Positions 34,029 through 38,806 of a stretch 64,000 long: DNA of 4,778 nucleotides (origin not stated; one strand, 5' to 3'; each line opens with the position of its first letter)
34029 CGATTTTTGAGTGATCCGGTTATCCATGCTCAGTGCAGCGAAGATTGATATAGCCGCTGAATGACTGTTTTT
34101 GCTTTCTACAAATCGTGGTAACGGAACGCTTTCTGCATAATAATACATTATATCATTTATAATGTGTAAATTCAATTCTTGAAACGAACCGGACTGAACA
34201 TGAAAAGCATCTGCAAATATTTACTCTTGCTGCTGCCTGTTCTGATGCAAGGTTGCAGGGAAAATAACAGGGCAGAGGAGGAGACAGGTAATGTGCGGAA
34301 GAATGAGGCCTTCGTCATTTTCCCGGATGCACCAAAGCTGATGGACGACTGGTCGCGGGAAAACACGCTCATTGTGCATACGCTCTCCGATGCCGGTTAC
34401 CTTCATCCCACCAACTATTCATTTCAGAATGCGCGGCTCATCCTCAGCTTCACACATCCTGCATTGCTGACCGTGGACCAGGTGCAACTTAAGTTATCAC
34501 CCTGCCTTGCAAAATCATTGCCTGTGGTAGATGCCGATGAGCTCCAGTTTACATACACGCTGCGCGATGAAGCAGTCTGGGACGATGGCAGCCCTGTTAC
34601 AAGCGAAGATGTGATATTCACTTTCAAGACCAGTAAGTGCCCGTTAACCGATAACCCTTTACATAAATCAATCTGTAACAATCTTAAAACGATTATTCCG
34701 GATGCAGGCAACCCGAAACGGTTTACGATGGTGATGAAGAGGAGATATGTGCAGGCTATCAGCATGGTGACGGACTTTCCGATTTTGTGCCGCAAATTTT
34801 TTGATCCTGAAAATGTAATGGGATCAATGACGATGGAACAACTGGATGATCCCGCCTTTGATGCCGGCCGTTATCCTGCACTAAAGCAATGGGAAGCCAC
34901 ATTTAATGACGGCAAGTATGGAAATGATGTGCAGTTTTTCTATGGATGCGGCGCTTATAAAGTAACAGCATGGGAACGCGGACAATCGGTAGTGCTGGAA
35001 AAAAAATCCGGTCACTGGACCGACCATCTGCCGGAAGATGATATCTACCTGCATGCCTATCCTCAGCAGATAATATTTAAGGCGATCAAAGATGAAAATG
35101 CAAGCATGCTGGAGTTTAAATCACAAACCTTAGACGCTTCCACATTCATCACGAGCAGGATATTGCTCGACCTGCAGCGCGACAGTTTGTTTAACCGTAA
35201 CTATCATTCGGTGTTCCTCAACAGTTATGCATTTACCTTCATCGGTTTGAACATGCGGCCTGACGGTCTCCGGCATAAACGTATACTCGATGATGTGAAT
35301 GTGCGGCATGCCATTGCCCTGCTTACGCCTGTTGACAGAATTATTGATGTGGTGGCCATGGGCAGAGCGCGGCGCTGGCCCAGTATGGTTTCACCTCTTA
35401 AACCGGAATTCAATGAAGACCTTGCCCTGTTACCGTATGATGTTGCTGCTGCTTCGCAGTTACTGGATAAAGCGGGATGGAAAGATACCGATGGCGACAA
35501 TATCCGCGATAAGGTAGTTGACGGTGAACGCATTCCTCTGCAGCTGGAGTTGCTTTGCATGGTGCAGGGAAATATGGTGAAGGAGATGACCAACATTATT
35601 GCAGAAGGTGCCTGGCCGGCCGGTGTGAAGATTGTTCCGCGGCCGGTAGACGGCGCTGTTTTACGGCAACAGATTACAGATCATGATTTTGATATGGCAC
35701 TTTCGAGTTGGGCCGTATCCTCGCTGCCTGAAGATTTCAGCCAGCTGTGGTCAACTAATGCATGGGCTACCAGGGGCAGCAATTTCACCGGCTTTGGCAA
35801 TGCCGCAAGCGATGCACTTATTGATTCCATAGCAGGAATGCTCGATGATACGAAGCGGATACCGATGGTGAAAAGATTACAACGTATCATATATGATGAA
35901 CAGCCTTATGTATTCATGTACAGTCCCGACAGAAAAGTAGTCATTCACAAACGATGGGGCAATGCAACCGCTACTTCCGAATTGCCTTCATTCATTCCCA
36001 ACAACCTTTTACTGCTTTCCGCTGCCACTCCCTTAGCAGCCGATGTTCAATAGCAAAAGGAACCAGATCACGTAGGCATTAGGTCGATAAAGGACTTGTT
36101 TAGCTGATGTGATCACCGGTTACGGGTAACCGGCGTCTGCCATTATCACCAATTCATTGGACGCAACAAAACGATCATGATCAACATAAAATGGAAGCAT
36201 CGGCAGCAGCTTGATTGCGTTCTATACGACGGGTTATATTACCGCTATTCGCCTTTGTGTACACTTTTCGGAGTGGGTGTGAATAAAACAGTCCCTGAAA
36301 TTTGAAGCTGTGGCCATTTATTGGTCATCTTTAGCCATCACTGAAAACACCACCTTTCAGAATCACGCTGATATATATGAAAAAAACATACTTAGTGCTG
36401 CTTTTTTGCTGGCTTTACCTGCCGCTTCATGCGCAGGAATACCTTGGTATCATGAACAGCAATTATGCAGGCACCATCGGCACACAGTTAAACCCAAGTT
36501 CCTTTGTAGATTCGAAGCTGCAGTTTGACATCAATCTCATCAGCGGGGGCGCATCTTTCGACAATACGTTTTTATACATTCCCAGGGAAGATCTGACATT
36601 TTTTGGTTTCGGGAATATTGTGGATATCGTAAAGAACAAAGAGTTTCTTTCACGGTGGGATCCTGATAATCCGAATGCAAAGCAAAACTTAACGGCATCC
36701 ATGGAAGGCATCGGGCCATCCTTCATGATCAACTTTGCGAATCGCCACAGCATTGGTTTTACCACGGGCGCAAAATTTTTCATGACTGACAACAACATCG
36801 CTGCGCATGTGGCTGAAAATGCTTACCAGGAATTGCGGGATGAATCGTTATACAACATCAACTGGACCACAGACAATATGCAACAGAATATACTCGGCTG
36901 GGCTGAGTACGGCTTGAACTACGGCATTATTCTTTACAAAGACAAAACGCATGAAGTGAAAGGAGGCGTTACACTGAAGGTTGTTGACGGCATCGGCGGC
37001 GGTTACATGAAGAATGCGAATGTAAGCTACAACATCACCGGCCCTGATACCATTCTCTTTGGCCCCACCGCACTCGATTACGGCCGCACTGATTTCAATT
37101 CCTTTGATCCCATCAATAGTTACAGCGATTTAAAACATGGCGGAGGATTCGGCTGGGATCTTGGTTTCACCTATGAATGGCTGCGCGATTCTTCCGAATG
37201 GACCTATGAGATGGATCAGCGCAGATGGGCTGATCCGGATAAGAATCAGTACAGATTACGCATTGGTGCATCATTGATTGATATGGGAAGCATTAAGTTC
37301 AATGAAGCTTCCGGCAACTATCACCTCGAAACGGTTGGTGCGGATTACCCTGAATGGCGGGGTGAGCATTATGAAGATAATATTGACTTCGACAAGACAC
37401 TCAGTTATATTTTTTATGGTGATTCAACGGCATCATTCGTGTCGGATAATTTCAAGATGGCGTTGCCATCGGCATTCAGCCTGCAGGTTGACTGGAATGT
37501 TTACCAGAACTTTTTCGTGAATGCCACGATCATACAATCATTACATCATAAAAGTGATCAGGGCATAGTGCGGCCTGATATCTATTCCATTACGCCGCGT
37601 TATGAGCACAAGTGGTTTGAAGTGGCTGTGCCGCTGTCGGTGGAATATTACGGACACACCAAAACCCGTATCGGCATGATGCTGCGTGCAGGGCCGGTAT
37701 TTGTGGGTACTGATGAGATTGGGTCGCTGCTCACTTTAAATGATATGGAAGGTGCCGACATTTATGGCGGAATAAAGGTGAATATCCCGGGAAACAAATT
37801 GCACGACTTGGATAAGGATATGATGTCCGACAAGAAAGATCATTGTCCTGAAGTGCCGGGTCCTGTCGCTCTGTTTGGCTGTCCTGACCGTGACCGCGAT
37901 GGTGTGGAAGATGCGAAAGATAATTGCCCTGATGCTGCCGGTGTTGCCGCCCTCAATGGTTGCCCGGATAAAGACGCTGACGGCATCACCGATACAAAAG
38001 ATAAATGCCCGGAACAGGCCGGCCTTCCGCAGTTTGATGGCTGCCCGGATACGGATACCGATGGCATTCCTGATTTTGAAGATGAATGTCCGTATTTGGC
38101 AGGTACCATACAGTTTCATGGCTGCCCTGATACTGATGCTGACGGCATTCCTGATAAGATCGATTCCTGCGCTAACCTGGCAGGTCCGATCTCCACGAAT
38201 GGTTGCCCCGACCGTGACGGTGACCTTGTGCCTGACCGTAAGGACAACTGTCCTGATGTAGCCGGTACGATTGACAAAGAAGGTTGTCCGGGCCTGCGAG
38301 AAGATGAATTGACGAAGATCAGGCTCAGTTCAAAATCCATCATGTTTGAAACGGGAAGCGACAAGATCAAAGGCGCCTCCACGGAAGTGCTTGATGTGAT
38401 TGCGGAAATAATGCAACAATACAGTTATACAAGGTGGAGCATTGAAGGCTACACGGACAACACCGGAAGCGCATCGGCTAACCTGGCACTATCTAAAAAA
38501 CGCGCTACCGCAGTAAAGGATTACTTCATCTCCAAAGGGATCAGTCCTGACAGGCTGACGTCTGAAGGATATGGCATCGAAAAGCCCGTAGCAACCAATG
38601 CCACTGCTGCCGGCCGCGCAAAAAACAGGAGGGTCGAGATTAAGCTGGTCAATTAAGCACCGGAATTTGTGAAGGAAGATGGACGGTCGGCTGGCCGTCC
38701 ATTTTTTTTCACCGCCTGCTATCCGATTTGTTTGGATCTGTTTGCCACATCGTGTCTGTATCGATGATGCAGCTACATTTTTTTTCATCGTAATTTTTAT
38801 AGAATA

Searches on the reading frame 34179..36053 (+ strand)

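Call 21: search_protein_families(library=pfam, proteins=[window:34179-36053:+], max_evalue=0.001)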
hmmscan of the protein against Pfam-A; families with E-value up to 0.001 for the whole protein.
window:34179-36053:+ (624 aa): 1 family
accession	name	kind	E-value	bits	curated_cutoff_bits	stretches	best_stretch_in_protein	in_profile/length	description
PF00496.27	SBP_bac_5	-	8.7e-55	186.7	32.4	1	105-525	1-361/368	Bacterial extracellular solute-binding proteins, family 5 Middle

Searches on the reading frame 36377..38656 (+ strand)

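Call 21: search_protein_families(library=pfam, proteins=[window:36377-38656:+], max_evalue=0.001)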
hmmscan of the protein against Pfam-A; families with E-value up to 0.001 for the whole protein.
window:36377-38656:+ (759 aa): 3 families
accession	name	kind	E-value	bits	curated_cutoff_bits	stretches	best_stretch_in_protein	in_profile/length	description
PF18990.6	DUF5723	-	5.4e-23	82.7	26.8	1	46-446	7-376/376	Family of unknown function (DUF5723)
PF00691.25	OmpA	-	5.7e-21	75.1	27.2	1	656-751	1-98/98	OmpA family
PF02412.23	TSP_3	-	2.1e-17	62.9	25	0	612-629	15-32/36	Thrombospondin type 3 repeat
